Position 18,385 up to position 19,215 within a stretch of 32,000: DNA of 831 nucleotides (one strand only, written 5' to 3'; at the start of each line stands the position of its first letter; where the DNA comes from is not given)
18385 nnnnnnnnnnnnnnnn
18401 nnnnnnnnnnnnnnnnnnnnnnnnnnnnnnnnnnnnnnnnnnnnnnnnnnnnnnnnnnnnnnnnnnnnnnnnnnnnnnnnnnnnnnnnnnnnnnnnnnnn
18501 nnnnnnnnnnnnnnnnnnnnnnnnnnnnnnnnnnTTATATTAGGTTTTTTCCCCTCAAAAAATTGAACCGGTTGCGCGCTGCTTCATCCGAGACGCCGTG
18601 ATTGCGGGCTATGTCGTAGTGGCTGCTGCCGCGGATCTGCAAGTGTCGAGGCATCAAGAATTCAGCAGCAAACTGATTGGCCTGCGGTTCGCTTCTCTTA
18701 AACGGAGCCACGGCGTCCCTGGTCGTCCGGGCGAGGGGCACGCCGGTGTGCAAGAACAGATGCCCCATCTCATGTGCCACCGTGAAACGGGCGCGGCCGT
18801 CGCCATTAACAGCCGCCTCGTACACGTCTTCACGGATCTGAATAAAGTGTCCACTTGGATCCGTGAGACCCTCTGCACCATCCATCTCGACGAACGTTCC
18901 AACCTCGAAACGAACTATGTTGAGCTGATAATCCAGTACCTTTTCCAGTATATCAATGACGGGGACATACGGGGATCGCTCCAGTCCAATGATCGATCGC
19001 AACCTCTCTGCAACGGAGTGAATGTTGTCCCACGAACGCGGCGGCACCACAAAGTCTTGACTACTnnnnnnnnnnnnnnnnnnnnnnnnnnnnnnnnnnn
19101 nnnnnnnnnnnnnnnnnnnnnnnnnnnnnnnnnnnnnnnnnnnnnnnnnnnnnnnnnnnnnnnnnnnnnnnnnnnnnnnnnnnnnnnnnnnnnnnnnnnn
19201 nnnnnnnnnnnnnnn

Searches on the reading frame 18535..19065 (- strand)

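Call 108: search_protein_families(library=pfam, proteins=[window:18535-19065:-], max_evalue=0.001)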
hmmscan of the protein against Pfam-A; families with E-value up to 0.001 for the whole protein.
window:18535-19065:- (176 aa): 1 family
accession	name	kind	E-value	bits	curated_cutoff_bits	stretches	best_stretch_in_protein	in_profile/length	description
PF06114.19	Peptidase_M78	-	1.5e-12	47.9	22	1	83-167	33-122/123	IrrE N-terminal-like domain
